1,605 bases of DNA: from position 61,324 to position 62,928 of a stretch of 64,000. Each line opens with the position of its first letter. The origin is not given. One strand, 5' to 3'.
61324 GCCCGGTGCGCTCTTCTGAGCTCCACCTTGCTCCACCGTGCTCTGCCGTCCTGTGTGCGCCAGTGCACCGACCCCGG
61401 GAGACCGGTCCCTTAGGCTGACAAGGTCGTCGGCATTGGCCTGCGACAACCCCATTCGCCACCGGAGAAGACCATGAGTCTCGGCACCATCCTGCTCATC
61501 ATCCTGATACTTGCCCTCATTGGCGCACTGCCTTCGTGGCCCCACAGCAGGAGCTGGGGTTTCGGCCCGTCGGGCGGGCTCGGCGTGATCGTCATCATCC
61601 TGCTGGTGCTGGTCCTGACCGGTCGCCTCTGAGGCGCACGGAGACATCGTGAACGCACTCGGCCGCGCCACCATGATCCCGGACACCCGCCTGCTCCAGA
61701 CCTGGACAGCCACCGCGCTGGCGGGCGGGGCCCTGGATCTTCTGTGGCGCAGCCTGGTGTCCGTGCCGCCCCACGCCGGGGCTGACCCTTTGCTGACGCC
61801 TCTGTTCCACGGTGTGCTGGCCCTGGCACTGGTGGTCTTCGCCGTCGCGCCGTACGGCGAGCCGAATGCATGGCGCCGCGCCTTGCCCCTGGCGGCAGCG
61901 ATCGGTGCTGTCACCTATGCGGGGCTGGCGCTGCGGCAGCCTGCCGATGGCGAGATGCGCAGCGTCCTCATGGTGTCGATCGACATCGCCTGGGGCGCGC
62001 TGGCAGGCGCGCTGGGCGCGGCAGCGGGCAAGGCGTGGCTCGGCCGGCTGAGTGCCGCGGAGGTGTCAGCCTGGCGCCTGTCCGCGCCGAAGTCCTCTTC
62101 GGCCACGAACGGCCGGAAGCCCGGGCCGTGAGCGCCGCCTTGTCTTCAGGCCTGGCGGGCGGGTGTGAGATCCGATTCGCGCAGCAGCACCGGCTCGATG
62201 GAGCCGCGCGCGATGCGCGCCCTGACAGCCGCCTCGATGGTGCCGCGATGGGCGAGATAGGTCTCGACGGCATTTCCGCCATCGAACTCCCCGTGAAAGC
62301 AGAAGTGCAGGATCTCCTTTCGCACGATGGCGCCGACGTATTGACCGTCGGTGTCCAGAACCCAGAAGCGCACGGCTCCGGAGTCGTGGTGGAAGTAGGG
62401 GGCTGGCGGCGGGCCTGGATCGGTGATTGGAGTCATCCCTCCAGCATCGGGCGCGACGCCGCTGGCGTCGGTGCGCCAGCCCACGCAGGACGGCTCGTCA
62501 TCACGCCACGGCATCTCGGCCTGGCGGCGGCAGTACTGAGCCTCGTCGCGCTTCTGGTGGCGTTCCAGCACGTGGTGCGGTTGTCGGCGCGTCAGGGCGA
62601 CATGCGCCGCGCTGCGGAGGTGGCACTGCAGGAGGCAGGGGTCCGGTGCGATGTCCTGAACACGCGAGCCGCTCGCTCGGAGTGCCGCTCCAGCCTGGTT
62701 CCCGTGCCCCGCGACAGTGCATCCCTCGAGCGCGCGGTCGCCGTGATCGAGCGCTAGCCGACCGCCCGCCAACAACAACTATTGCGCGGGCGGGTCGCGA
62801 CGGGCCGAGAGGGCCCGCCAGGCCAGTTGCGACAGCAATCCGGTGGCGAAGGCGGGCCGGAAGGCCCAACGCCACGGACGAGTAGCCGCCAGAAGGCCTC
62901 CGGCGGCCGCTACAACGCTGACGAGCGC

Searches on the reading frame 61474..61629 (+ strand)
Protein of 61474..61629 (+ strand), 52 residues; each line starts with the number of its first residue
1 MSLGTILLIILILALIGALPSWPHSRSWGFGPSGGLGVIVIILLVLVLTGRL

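Call 30: search_protein_families(library=pfam, proteins=[window:61474-61629:+], max_evalue=0.001)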
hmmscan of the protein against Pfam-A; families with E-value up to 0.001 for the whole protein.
window:61474-61629:+ (52 aa): 1 family
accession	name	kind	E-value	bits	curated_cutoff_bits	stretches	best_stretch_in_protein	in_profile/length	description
PF11752.14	DUF3309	-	4.4e-23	81.6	22.3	1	3-52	1-50/50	Protein of unknown function (DUF3309)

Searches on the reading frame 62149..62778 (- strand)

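Call 30: search_protein_families(library=pfam, proteins=[window:62149-62778:-], max_evalue=0.001)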
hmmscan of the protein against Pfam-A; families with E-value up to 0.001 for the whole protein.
window:62149-62778:- (210 aa): 1 family
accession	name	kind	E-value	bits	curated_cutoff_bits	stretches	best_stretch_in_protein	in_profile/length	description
PF07369.16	DUF1488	-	0.00047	20.5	22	1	127-192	7-72/82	Protein of unknown function (DUF1488)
